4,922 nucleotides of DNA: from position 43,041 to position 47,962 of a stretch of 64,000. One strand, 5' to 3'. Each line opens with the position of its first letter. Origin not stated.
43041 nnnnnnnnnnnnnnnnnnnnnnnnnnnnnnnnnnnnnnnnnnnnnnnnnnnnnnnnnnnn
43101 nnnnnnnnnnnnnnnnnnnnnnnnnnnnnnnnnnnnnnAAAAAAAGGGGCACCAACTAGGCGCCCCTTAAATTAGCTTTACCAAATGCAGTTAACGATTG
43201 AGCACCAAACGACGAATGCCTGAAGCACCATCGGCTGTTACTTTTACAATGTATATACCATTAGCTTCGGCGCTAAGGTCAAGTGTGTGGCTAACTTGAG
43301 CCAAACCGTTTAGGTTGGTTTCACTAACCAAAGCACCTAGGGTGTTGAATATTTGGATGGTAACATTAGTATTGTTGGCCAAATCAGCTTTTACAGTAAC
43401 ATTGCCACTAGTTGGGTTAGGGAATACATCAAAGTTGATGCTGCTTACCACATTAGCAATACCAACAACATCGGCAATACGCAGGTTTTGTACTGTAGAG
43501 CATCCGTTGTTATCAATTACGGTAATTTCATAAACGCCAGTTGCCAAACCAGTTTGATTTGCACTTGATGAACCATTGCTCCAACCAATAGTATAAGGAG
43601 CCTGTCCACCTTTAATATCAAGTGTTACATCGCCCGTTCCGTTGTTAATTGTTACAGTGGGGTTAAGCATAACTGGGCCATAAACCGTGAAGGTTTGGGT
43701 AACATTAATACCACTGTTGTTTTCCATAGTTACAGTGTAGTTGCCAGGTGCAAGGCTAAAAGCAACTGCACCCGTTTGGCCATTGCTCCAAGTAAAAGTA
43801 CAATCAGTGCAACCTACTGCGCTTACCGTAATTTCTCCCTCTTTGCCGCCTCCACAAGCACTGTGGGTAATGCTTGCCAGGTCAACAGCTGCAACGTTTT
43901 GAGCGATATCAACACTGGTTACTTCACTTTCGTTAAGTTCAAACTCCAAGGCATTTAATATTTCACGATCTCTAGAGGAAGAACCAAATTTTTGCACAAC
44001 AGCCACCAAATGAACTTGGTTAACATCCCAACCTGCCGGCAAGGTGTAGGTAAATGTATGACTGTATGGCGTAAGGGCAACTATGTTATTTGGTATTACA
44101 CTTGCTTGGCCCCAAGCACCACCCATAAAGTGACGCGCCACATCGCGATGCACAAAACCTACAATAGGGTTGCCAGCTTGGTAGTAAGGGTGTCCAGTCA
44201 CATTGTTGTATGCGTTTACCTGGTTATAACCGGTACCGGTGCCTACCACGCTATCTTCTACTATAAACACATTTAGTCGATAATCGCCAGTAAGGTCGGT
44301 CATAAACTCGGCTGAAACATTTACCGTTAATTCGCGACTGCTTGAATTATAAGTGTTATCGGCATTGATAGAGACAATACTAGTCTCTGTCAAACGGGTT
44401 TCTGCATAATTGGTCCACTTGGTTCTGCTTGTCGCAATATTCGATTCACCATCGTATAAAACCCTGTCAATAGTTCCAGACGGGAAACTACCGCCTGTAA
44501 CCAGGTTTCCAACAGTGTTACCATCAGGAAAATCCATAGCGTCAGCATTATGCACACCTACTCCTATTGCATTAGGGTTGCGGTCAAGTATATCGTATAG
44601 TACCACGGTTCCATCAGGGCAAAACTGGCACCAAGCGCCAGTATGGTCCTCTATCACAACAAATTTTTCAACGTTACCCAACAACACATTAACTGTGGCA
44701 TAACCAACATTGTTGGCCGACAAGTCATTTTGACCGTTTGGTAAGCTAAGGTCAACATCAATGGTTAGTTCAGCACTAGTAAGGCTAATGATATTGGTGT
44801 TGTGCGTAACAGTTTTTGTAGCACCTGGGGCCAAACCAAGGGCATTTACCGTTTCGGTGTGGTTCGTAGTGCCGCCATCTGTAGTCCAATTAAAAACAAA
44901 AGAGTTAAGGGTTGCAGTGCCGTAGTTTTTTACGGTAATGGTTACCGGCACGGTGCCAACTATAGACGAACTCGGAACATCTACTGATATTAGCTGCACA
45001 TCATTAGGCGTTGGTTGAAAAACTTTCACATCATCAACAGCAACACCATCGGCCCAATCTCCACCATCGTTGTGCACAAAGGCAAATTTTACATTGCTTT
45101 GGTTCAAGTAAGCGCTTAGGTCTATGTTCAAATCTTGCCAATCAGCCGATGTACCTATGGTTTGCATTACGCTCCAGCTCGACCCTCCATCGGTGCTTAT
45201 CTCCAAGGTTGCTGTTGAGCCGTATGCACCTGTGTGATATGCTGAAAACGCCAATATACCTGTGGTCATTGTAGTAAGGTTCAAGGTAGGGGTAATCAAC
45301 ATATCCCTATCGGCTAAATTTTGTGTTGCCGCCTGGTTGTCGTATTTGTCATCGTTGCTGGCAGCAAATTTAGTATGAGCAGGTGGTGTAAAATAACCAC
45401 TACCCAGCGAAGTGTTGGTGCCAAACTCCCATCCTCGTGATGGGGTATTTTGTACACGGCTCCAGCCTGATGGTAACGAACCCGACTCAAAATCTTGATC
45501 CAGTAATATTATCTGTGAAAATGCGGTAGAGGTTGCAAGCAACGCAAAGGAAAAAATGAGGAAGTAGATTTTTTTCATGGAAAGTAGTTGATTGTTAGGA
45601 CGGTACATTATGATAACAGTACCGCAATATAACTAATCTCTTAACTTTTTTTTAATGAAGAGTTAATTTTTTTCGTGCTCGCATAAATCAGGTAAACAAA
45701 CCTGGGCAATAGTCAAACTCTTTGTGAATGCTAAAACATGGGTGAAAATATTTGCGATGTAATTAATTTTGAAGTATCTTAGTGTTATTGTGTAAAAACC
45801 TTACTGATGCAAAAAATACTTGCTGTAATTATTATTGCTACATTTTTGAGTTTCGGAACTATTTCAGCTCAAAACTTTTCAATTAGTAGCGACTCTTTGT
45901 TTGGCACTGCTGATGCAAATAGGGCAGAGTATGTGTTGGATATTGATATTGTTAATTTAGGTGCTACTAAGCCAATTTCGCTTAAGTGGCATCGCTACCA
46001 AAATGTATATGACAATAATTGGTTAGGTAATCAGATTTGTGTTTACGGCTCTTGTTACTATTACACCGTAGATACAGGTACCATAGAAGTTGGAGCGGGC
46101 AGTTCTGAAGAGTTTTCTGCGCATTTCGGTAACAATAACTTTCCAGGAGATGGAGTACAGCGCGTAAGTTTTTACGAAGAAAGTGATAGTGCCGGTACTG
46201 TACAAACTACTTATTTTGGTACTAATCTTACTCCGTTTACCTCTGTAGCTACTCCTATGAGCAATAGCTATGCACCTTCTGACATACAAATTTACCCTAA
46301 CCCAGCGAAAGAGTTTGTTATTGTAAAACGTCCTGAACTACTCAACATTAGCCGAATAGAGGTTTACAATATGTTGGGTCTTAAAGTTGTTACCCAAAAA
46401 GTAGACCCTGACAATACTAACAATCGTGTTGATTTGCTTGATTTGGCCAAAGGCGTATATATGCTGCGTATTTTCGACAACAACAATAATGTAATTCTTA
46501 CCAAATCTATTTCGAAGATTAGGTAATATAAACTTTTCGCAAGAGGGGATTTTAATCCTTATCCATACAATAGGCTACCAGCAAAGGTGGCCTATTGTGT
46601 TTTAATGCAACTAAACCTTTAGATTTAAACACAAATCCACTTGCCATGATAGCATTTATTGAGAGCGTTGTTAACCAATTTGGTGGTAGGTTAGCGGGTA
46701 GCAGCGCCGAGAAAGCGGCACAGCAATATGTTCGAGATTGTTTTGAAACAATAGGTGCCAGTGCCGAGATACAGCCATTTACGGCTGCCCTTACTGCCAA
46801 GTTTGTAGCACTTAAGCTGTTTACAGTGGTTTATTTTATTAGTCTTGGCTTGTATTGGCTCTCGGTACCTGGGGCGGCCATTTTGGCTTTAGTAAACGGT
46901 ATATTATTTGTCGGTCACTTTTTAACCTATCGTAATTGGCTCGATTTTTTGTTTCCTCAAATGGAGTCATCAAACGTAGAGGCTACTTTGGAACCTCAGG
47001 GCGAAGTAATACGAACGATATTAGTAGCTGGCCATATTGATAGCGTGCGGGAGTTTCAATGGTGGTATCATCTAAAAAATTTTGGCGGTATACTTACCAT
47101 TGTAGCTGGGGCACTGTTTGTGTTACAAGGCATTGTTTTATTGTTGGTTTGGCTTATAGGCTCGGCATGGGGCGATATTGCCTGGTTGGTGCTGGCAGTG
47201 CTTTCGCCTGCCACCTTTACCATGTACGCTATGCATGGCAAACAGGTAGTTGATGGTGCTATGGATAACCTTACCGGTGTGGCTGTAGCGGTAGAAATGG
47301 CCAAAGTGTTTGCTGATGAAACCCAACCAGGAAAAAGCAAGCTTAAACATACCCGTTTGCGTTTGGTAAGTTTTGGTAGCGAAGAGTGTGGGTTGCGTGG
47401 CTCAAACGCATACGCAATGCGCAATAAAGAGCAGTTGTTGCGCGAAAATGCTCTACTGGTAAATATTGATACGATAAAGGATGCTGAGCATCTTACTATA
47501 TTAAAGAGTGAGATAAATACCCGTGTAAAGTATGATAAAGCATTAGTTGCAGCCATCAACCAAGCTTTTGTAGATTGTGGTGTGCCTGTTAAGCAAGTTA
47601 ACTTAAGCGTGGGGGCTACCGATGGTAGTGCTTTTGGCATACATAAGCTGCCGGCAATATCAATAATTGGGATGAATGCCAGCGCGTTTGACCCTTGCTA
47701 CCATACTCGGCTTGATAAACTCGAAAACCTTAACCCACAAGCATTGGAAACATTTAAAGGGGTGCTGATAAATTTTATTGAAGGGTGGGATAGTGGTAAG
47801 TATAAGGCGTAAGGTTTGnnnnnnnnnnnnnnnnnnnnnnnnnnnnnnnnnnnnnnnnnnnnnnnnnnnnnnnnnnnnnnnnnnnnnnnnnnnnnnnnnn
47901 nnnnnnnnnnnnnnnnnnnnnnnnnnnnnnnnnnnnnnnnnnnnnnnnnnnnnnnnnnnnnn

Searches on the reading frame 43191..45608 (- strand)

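Call 65: search_protein_families(library=pfam, proteins=[window:43191-45608:-], max_evalue=0.00001)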
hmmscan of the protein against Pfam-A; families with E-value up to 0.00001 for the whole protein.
window:43191-45608:- (805 aa): 2 families
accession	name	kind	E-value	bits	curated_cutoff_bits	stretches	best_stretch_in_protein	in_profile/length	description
PF11551.14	Omp28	-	2e-21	77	34.9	1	374-560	12-169/171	Outer membrane protein Omp28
PF18962.6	Por_Secre_tail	-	6e-14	52.5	27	1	728-802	1-74/75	Secretion system C-terminal sorting domain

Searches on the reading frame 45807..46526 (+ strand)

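Call 65: search_protein_families(library=pfam, proteins=[window:45807-46526:+], max_evalue=0.00001)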
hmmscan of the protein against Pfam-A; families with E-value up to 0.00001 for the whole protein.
window:45807-46526:+ (239 aa): 1 family
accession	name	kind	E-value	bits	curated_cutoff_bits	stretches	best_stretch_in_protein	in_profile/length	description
PF18962.6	Por_Secre_tail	-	4.3e-14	53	27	1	162-234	1-73/75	Secretion system C-terminal sorting domain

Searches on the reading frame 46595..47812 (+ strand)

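Call 65: search_protein_families(library=pfam, proteins=[window:46595-47812:+], max_evalue=0.00001)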
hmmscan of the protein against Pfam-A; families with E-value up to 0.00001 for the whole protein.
window:46595-47812:+ (405 aa): 1 family
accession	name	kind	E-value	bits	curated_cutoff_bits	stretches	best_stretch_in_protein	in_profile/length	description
PF04389.22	Peptidase_M28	-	1.4e-24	87.4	21.3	1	219-394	27-192/193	Peptidase family M28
